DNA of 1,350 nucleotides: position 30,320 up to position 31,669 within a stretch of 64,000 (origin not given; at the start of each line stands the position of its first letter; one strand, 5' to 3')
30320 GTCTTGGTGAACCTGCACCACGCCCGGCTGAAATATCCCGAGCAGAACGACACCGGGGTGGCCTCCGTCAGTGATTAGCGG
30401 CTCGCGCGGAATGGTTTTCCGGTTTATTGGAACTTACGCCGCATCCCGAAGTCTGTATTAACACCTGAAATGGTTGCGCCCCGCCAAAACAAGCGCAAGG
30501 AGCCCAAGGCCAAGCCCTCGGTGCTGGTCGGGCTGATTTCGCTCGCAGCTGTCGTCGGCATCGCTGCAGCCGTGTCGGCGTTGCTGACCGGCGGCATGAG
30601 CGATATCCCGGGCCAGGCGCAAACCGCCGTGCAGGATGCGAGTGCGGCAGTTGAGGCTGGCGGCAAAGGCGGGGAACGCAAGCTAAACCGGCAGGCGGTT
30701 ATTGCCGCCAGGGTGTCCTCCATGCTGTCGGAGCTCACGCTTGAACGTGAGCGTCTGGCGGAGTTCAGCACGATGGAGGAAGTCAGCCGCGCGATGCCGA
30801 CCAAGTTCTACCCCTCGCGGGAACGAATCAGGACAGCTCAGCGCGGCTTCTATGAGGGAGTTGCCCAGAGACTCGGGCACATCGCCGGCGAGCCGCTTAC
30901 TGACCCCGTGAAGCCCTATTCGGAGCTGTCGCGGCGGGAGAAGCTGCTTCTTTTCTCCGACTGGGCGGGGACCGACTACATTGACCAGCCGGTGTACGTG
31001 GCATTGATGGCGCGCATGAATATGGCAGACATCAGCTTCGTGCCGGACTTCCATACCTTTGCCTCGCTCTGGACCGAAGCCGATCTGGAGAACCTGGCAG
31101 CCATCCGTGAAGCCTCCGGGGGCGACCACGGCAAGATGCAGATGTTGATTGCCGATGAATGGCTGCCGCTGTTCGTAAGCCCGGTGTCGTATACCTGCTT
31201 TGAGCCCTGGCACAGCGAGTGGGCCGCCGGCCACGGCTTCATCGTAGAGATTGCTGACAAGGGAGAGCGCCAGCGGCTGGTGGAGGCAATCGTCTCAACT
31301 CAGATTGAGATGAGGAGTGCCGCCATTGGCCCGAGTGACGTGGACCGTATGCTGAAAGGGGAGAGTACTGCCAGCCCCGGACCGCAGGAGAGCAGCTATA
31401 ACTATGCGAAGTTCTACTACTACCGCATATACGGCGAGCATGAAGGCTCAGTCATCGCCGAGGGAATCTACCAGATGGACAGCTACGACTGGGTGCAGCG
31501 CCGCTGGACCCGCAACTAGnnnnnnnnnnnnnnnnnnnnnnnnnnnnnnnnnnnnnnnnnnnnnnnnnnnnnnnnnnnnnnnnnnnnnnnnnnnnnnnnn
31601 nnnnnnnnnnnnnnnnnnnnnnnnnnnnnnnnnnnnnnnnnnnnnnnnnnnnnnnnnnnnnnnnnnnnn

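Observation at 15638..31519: Four paralogous extracytoplasmic proteins sharing an unrecognised ~250-aa module (EPWH-GNGY ... YFRxYGE-VIAEGI) within 16 kb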

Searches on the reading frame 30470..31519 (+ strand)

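Call 3: search_protein_families(library=pfam, proteins=[window:30470-31519:+], max_evalue=1)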
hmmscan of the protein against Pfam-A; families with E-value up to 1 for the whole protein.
window:30470-31519:+ (349 aa): 0 families

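Call 4: search_protein_families(library=ncbifam, proteins=[window:30470-31519:+], max_evalue=1)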
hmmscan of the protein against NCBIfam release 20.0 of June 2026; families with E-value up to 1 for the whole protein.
window:30470-31519:+ (349 aa): 1 family
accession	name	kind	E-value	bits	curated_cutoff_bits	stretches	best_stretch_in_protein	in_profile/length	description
NF051431.1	Rv0361_Cterm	subfamily_domain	0.088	13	37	1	17-64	5-53/140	Rv0361 family membrane protein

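Call 44: search_protein_families(library=padloc, proteins=[window:30470-31519:+], max_evalue=0.01)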
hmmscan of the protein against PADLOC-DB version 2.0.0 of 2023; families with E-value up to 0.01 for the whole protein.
window:30470-31519:+ (349 aa): 0 families

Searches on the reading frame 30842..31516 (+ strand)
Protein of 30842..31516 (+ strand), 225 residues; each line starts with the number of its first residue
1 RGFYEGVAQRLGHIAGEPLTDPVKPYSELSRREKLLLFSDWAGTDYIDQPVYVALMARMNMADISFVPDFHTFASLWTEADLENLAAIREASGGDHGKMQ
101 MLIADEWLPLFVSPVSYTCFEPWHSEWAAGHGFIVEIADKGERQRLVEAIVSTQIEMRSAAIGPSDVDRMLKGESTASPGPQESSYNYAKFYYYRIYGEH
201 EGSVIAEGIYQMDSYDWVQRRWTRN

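Call 12: search_solved_structures(query=A2, max_evalue=10)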
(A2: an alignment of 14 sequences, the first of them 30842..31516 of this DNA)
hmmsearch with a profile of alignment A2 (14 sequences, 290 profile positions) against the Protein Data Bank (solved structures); distinct sequences matched with E-value up to 10: 3.
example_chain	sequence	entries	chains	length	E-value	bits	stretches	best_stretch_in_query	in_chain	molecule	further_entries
9hig_B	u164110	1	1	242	0.7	12.5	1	81-120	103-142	Small ribosomal subunit protein uS2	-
7rb4_A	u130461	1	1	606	1.1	11.9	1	93-176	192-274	Diphtheria toxin, C domain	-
8t5c_b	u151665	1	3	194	1.1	11.8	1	25-105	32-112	Glycoprotein G2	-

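Call 21: predict_structure(alignment_id=A2)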
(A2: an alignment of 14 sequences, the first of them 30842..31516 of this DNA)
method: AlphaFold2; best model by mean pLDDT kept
length: 225 residues; sequences in the alignment: 14
mean_pLDDT: 85.0   pTM: 0.78
mean pLDDT of the five models: 85.0, 83.6, 83.1, 81.8, 75.9
residues with pLDDT >= 90: 108; 70-90: 91; 50-70: 20; < 50: 6
segments of 3 or more residues with pLDDT < 50: 41-46
pLDDT, mean of each block of 10 residues (from residue 1): 79 92 93 81 52 88 91 88 88 89 70 84 95 95 94 87 75 68 84 96 94 90 80
secondary structure, 60 per line:
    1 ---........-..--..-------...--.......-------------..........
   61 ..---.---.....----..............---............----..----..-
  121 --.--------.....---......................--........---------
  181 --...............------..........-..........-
elements in order: H4-11 H31-37 H51-62 H70-74 H79-92 H96-107 E132-136 H140-161 H164-171 H183-188 E189-197 E204-213 H215-224

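Call 23: search_protein_representatives(alignment_id=A2)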
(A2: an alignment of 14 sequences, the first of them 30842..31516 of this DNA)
Query: 14 sequences, 290 profile positions. Proteins with E-value up to 0.001 (for the whole library): 84; up to 1e-10: 43; up to 1e-30: 25. The best 84 are listed.
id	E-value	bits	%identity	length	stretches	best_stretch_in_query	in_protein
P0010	6.2e-109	380.3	-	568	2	87-271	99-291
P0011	3.8e-90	318.6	-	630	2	72-283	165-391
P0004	1.4e-77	277.4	-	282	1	43-289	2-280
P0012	3.2e-76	273.0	-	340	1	3-287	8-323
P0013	1.5e-69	251.0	-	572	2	45-275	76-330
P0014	2.1e-65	237.4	-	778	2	47-276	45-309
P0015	5.3e-64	232.9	-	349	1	38-284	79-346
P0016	3.9e-63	230.0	-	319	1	5-279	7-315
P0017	6.6e-63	229.3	-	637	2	84-279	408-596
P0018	2.3e-62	227.5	-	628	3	25-277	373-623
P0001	1.3e-61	225.0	-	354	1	73-290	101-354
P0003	9.8e-60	218.8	-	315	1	98-284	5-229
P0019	7.9e-56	206.0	-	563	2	33-274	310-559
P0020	7.9e-54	199.5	-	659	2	83-271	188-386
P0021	5.9e-53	196.6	-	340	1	26-283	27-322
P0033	2.0e-18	83.2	-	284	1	87-277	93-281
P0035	8.7e-16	74.6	-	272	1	45-276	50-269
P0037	1.1e-13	67.7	-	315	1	93-273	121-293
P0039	3.5e-13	66.0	-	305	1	87-271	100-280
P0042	4.2e-12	62.5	-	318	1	94-281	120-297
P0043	4.5e-12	62.4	-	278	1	56-273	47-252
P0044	6.2e-12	62.0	-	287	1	99-275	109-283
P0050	2.2e-10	56.8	-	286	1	99-266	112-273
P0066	1.8e-07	47.3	-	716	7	99-153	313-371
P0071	4.0e-07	46.2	-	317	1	9-284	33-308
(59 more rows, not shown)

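Call 26: search_protein_families(library=pfam, alignment_id=A3, max_evalue=0.01)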
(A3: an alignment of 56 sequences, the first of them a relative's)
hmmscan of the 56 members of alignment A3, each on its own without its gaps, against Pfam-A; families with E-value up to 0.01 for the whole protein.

A. member 1, P0033 (284 aa): 0 families

B. families by the number of members that match (of 56 scanned): 11 families
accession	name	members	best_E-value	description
PF17803.7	Cadherin_4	1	1.6e-80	Bacterial cadherin-like domain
PF17963.7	Big_9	1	3.6e-38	Bacterial Ig domain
PF00028.23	Cadherin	1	3.3e-13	Cadherin domain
PF22021.2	RbmA-like_FnIII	1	1.1e-10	RbmA-like, FnIII domain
PF11906.13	DUF3426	1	1e-07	Protein of unknown function (DUF3426)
PF14334.11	DUF4390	1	4.4e-07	Domain of unknown function (DUF4390)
PF18130.6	ATPgrasp_N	1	3e-05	ATP-grasp N-terminal domain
PF08985.17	DP-EP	1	0.00017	DP-EP family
PF14268.11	YoaP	1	0.00041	YoaP-like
PF19642.4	DUF6145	1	0.0029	Family of unknown function (DUF6145)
PF23926.2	LtfC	1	0.0076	LtfC-like, beta-sandwich domain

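Call 27: search_protein_families(library=pfam, alignment_id=A4, max_evalue=0.01)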
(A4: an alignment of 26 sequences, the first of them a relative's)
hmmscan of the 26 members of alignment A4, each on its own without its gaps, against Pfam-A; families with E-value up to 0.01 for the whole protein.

A. member 1, P0010 (568 aa): 0 families

B. families by the number of members that match (of 26 scanned): 5 families
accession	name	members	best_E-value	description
PF14870.12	PSII_BNR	1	3e-10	Photosynthesis system II assembly factor YCF48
PF13620.12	CarboxypepD_reg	1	7.8e-06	Carboxypeptidase regulatory-like domain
PF17789.7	MG4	1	3.6e-05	Macroglobulin domain MG4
PF02369.22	Big_1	1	9.4e-05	Bacterial Ig-like domain (group 1)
PF24025.1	Ig_DR_A0283-like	1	0.0028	DR_A0283-like, Ig-like domain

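Call 35: fold_search(model_id=the predicted structure, library=pdb)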
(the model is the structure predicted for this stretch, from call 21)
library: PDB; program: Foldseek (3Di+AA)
matches with E <= 10: 160; with E <= 0.001: 0
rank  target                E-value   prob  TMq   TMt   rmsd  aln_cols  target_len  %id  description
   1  4r40_A                8.3e-01  0.15  0.12  0.07   5.4        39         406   18  Crystal Structure of TolB/Pal complex from Yersinia pestis. (released 2014-09-03)
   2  5u5i_A                9.9e-01  0.06  0.11  0.10  13.1        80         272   15  The dimeric crystal structure of the selenomethionine derivative of HTPA Reductase from Sellaginella moellendorffii (released 2017-12-06)
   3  9e5c_5d               1.1e+00  0.05  0.10  0.03  13.2        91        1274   14  Cryo-EM structure of 96 nm repeat of microtubule doublet from T. brucei flagellum (released 2025-03-12)
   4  5u5n_B                1.2e+00  0.06  0.11  0.10  12.5        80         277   15  The dimeric crystal structure of HTPA Reductase from Sellaginella moellendorffii (released 2017-12-06)
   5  5u5i_B                1.2e+00  0.06  0.11  0.10  14.2        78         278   14  The dimeric crystal structure of the selenomethionine derivative of HTPA Reductase from Sellaginella moellendorffii (released 2017-12-06)
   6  2ivz_A                1.5e+00  0.11  0.12  0.07   5.1        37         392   19  Structure of TolB in complex with a peptide of the colicin E9 T- domain (released 2006-08-16)
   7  2w8b_A                1.8e+00  0.10  0.12  0.07   5.1        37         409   16  Crystal structure of processed TolB in complex with Pal (released 2009-02-17)
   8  4pwz_B                1.9e+00  0.10  0.12  0.07   5.5        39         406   18  Crystal structure of TolB protein from Yersinia pestis CO92 (released 2014-04-02)
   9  2ivz_C                2.0e+00  0.10  0.12  0.07   5.2        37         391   16  Structure of TolB in complex with a peptide of the colicin E9 T- domain (released 2006-08-16)
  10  2w8b_B                2.0e+00  0.10  0.12  0.07   5.1        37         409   16  Crystal structure of processed TolB in complex with Pal (released 2009-02-17)
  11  5u5n_A                2.2e+00  0.06  0.11  0.09   8.7        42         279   19  The dimeric crystal structure of HTPA Reductase from Sellaginella moellendorffii (released 2017-12-06)
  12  3iax_A                2.4e+00  0.09  0.12  0.07   5.2        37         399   19  The crystal structure of the TolB box of Colicin A in complex with TolB reveals important differences in the recruitme (released 2009-10-13)
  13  4r40_C                2.4e+00  0.09  0.12  0.07   5.4        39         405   18  Crystal Structure of TolB/Pal complex from Yersinia pestis. (released 2014-09-03)
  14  2ivz_D                2.5e+00  0.09  0.12  0.07   5.1        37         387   19  Structure of TolB in complex with a peptide of the colicin E9 T- domain (released 2006-08-16)
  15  1c5k                  2.5e+00  0.09  0.12  0.07   5.1        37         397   19  THE STRUCTURE OF TOLB, AN ESSENTIAL COMPONENT OF THE TOL-DEPENDENT TRANSLOCATION SYSTEM AND ITS INTERACTIONS WITH THE TR (released 2000-12-06)
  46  9myg                  5.1e+00  0.02  0.09  0.14   6.2        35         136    8  Cryo-EM structure of Natrinema sp. J7-2 Type IV pilus, PilA1 (released 2025-11-26)
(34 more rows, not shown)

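Call 37: find_encoding_contigs(protein=P0044, flank=6000, max_places=3)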
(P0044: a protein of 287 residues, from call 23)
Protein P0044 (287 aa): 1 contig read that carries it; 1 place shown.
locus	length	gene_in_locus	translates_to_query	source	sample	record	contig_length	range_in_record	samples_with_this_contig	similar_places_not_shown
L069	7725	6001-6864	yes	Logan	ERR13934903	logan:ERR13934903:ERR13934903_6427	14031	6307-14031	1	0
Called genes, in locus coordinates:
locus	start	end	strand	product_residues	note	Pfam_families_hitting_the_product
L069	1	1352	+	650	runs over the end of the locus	PF13292:DXP_synthase_N, PF02779:Transket_pyr, PF02780:Transketolase_C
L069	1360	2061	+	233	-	-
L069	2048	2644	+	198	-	PF01351:RNase_HII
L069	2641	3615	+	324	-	PF01018:GTP1_OBG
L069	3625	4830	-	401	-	PF00817:IMS, PF11798:IMS_HHH (weak), PF21999:IMS_HHH_1, PF11799:IMS_C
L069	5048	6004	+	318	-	-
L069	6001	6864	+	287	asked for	-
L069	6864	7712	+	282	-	-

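Call 38: find_encoding_contigs(protein=P0039, flank=6000, max_places=3)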
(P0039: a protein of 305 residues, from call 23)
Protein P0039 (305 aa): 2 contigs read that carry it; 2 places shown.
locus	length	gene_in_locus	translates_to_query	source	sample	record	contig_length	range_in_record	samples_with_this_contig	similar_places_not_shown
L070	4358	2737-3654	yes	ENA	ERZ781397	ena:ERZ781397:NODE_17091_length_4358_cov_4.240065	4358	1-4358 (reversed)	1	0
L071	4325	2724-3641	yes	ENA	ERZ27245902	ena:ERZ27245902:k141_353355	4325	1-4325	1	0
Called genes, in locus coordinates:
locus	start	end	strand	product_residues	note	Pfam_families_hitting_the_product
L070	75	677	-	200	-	PF07690:MFS_1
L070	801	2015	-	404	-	PF00438:S-AdoMet_synt_N, PF02772:S-AdoMet_synt_M, PF02773:S-AdoMet_synt_C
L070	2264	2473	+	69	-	-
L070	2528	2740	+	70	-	-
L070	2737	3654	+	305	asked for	-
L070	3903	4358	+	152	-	?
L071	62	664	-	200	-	PF07690:MFS_1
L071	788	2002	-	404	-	PF00438:S-AdoMet_synt_N, PF02772:S-AdoMet_synt_M, PF02773:S-AdoMet_synt_C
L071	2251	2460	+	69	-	-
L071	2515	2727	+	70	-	-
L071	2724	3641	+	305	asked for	-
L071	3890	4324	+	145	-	?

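Call 39: find_encoding_contigs(protein=P0042, flank=6000, max_places=3)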
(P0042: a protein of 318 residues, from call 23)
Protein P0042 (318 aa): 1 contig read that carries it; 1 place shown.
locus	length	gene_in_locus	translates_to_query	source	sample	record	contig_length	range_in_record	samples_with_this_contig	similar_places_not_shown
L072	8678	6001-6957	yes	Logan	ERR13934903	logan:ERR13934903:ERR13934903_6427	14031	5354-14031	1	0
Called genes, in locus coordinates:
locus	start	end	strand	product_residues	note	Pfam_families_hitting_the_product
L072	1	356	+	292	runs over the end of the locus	PF00348:polyprenyl_synt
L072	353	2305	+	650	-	PF13292:DXP_synthase_N, PF02779:Transket_pyr, PF02780:Transketolase_C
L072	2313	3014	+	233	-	-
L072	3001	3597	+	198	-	PF01351:RNase_HII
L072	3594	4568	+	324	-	PF01018:GTP1_OBG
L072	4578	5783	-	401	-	PF00817:IMS, PF11798:IMS_HHH (weak), PF21999:IMS_HHH_1, PF11799:IMS_C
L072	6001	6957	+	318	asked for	-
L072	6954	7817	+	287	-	-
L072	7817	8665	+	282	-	-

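Call 48: find_encoding_contigs(protein=P0020, flank=8000, max_places=2)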
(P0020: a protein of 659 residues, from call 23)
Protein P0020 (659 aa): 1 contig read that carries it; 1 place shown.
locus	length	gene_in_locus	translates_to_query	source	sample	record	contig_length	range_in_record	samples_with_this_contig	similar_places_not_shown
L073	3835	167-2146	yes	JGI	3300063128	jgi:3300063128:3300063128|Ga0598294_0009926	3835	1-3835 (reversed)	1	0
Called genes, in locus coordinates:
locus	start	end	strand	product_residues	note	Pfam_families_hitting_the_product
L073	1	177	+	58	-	PF04545:Sigma70_r4 (weak), PF08281:Sigma70_r4_2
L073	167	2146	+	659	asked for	-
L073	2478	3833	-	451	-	?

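Call 49: find_encoding_contigs(protein=P0013, flank=8000, max_places=2)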
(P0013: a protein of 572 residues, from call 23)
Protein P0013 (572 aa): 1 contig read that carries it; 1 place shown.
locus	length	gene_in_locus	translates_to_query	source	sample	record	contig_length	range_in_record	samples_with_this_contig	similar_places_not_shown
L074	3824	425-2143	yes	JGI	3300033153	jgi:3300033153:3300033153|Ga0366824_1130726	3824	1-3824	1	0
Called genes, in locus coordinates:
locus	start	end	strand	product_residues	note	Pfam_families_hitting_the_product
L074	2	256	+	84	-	?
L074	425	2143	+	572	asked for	-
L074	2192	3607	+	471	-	PF00375:SDF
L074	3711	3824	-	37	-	?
